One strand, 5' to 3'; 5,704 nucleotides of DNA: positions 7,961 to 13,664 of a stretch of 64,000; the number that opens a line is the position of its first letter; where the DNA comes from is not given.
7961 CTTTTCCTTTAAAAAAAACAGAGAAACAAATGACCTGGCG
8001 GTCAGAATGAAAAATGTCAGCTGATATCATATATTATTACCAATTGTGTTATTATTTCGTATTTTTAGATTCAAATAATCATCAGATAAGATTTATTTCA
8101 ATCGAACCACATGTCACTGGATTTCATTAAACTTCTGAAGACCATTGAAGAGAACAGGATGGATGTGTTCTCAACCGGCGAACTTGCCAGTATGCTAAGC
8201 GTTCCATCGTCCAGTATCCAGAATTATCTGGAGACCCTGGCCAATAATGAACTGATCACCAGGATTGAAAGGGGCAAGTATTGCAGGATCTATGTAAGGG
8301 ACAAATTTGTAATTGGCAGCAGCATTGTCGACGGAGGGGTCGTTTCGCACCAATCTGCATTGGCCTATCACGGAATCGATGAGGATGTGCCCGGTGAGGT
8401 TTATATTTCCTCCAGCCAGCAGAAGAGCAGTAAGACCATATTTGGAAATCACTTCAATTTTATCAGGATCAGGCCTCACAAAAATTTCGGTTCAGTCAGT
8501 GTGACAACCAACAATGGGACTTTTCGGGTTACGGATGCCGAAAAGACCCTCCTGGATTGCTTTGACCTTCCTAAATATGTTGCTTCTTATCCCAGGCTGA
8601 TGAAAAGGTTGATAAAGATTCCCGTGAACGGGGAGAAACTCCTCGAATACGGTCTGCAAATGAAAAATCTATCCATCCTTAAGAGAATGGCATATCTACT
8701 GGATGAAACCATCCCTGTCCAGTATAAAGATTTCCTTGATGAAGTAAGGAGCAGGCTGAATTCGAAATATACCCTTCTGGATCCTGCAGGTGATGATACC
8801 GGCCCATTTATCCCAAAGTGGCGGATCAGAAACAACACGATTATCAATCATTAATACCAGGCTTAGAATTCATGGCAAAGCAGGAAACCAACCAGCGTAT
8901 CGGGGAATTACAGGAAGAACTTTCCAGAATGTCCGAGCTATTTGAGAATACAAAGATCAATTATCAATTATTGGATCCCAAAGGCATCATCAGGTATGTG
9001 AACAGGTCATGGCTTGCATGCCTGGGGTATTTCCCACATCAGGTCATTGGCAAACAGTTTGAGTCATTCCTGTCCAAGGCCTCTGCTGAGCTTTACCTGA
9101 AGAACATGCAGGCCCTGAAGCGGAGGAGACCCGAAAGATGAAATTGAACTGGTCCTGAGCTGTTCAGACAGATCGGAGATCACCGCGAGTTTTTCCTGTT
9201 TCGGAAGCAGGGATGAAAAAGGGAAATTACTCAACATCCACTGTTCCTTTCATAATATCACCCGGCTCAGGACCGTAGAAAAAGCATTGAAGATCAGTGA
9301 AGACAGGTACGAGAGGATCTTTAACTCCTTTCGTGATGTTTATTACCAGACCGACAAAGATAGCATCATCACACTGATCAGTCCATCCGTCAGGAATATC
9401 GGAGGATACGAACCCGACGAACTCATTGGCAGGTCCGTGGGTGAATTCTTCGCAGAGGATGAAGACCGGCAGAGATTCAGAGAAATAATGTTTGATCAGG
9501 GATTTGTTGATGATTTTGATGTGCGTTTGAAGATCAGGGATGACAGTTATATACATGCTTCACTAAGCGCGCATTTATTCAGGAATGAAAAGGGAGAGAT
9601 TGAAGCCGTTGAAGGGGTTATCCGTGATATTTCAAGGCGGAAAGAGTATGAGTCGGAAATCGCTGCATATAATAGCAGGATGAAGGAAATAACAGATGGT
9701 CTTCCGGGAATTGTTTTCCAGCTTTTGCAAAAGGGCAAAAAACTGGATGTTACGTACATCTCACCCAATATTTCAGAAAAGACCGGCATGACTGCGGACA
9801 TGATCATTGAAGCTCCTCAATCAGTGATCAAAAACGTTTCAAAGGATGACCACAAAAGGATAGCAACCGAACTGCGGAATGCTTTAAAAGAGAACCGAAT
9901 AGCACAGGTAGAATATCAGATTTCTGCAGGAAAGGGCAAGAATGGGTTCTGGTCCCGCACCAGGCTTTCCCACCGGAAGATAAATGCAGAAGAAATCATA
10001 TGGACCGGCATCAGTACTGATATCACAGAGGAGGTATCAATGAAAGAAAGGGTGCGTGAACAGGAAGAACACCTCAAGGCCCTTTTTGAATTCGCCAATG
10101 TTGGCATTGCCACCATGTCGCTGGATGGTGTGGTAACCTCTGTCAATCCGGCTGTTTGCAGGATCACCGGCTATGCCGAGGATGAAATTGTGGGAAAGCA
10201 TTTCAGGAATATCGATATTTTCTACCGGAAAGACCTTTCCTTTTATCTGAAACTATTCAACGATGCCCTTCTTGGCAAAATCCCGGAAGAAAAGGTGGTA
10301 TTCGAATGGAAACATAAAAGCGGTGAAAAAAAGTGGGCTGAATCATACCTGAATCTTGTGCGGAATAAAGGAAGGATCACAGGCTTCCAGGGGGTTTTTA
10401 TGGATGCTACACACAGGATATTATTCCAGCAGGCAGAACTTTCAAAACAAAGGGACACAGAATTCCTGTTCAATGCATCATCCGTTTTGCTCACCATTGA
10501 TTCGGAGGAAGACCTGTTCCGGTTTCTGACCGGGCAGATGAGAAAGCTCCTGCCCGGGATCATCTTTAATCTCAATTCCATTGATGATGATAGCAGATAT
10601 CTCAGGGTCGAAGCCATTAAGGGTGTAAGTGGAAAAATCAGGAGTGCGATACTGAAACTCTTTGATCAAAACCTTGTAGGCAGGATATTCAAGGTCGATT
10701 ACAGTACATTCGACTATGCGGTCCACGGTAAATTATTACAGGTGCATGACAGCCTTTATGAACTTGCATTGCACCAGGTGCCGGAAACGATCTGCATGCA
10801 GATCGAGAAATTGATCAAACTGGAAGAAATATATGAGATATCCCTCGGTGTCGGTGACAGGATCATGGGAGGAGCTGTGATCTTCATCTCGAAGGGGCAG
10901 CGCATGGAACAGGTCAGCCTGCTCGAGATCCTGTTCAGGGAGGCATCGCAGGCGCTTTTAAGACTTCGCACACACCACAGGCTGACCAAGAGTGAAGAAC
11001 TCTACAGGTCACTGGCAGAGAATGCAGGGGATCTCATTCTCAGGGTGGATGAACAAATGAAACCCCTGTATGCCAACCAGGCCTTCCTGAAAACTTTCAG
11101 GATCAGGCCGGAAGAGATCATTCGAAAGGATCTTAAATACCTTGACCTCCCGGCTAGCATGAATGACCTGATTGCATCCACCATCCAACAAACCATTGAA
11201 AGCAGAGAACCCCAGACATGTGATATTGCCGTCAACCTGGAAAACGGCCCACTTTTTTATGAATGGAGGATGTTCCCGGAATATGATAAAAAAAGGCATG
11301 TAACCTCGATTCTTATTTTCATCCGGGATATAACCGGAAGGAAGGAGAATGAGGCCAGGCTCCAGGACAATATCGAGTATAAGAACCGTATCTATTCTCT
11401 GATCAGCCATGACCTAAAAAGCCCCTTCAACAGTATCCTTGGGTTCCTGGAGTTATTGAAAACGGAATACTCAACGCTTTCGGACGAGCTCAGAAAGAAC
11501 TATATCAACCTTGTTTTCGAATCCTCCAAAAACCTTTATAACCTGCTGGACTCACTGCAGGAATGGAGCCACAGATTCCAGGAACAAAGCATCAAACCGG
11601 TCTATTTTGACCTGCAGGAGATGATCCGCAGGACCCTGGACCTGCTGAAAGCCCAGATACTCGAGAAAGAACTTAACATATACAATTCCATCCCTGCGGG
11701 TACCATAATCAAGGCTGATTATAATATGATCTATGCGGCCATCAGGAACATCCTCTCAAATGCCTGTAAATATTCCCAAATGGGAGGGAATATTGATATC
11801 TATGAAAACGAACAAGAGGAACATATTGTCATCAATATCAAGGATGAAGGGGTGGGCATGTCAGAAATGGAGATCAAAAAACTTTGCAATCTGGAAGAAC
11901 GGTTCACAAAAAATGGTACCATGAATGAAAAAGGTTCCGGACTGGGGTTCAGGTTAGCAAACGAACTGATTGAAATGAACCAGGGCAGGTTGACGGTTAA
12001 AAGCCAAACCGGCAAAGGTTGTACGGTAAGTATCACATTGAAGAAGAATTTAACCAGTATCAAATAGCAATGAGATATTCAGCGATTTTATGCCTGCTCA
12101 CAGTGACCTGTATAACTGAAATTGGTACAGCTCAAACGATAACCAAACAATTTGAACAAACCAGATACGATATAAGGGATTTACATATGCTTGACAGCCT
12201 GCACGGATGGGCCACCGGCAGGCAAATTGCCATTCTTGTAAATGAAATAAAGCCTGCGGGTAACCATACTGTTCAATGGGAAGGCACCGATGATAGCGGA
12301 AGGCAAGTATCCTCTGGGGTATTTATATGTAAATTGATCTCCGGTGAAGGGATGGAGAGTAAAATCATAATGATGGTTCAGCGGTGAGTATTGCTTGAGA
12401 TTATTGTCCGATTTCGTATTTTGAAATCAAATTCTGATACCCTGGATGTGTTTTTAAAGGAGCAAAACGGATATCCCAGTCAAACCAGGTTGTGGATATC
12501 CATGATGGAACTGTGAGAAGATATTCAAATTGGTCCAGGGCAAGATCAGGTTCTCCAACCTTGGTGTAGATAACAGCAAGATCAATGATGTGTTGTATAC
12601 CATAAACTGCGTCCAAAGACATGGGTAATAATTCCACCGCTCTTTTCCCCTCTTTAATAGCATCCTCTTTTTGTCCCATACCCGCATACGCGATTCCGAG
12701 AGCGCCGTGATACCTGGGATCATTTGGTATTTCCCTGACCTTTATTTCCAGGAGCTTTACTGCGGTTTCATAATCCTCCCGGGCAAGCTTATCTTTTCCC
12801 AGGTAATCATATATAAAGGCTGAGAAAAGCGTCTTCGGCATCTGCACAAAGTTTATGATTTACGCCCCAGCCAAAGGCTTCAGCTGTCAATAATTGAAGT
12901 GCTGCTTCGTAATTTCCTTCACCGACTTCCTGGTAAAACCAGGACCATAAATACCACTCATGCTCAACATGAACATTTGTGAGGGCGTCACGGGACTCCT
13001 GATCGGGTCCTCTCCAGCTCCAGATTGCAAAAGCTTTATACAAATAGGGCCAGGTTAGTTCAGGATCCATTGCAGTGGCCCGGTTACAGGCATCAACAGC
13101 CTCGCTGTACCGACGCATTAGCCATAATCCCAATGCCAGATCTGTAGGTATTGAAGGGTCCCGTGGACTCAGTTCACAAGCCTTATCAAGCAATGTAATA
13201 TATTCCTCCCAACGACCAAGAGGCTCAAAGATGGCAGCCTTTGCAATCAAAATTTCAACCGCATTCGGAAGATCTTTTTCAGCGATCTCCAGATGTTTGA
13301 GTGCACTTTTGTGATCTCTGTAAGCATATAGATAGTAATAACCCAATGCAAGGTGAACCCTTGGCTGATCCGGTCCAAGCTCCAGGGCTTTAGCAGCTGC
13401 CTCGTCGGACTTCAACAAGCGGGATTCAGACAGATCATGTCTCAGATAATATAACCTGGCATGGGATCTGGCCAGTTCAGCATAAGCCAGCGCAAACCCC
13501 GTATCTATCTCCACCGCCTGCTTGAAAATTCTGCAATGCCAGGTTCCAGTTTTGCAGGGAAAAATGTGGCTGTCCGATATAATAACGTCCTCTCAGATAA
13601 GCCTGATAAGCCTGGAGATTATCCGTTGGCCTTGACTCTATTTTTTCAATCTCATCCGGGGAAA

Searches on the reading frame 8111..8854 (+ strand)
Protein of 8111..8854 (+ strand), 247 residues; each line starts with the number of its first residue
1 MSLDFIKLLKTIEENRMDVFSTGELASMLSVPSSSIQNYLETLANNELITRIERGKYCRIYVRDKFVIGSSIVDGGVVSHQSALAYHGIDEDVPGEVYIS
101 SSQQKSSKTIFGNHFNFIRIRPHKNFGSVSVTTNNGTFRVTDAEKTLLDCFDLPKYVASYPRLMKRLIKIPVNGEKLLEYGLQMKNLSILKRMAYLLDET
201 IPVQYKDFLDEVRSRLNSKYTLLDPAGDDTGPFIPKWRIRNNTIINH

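Call 7: search_protein_families(library=pfam, proteins=[window:8111-8854:+], max_evalue=0.01)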
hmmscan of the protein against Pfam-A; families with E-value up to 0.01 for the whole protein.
window:8111-8854:+ (247 aa): 3 families
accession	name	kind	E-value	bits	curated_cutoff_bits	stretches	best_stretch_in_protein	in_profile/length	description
PF13338.12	AbiEi_4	-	8.7e-05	23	25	1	9-59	3-48/49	Transcriptional regulator, AbiEi antitoxin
PF01978.25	TrmB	-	0.0033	17.7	25.6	1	22-57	25-60/68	Sugar-specific transcriptional regulator TrmB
PF09407.15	AbiEi_1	-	0.004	17.8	22.2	1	79-199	21-142/142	AbiEi antitoxin C-terminal domain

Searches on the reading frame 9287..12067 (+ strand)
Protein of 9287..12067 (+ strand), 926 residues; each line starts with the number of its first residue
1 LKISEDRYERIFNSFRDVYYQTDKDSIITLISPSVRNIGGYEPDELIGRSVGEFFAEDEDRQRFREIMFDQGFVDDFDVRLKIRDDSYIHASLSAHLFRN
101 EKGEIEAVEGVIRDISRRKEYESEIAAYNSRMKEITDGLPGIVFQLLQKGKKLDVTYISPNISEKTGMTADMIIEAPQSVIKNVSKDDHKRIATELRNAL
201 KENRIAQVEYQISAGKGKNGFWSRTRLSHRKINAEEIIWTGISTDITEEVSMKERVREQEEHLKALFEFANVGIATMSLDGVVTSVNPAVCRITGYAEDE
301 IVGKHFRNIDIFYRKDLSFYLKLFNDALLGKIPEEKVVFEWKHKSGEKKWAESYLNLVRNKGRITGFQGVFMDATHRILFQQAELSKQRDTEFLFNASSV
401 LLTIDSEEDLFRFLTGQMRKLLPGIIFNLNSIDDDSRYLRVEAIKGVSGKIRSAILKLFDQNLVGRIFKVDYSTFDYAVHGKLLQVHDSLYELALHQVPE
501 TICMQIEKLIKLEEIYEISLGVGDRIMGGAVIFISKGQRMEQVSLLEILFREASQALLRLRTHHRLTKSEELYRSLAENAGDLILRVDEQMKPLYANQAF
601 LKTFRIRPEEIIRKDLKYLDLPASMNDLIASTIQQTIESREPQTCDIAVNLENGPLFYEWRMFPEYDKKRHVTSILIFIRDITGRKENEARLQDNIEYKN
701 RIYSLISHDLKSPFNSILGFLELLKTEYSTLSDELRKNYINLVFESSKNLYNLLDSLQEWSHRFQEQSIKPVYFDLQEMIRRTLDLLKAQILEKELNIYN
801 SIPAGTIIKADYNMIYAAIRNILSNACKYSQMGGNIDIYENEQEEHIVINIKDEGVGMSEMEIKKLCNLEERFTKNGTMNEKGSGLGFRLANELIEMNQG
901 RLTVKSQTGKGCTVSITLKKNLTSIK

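Call 6: search_protein_families(library=pfam, proteins=[window:9287-12067:+], max_evalue=0.01)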
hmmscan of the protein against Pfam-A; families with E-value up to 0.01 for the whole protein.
window:9287-12067:+ (926 aa): 8 families
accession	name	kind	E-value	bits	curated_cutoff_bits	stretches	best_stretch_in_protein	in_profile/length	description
PF00989.32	PAS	-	1.1e-36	125.7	22.6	3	7-115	2-113/113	PAS fold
PF13426.13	PAS_9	-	1.8e-34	118.6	27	3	22-116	7-102/103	PAS domain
PF08448.16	PAS_4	-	5.7e-32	110.7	23.1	3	578-686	2-109/110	PAS fold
PF08447.18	PAS_3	-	5.4e-23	81.5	25.6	2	284-370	2-88/89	PAS fold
PF02518.31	HATPase_c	-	1.2e-18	68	26.4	1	811-920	2-109/111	Histidine kinase-, DNA gyrase B-, and HSP90-like ATPase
PF13188.13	PAS_8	-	2.1e-16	59.6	21.8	2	261-316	1-57/65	PAS domain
PF00512.31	HisKA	-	4.2e-08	33.5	26.9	1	704-759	7-59/66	His Kinase A (phospho-acceptor) domain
PF13589.12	HATPase_c_3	-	0.0013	19.2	25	1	817-892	5-81/137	Histidine kinase-, DNA gyrase B-, and HSP90-like ATPase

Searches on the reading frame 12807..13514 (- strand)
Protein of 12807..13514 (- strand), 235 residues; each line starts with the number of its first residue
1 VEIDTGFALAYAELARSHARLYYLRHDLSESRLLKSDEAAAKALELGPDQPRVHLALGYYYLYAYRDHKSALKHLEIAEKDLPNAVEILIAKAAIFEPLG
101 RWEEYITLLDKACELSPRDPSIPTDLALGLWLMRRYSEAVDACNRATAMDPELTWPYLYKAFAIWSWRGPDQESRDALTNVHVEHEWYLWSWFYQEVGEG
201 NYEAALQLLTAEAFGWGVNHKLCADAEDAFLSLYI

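Call 6: search_protein_families(library=pfam, proteins=[window:12807-13514:-], max_evalue=0.01)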
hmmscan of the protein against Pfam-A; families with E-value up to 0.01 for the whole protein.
window:12807-13514:- (235 aa): 8 families
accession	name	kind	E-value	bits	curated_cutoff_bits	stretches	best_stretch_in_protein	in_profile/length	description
PF13428.12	TPR_14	-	3.2e-09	37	23.5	0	87-121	2-36/44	Tetratricopeptide repeat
PF13414.12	TPR_11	-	3e-08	33.7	26.8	0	42-61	19-38/42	TPR repeat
PF13431.12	TPR_17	-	0.00046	20.7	24.4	0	42-66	4-25/34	Tetratricopeptide repeat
PF25062.1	ARM_TT21_N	-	0.00078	19.7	40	0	31-112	114-194/222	Tetratricopeptide repeat protein 21 N-terminal ARM repeat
PF13432.12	TPR_16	-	0.00079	20.3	32.7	0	63-120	8-65/65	Tetratricopeptide repeat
PF00515.34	TPR_1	-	0.0037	17.5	27.8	0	128-152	9-33/34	Tetratricopeptide repeat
PF14559.12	TPR_19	-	0.0038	17.9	25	0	106-152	11-57/68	Tetratricopeptide repeat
PF12569.14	NatA_aux_su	-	0.0093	15.4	33.3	0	55-123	191-263/515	N-terminal acetyltransferase A, auxiliary subunit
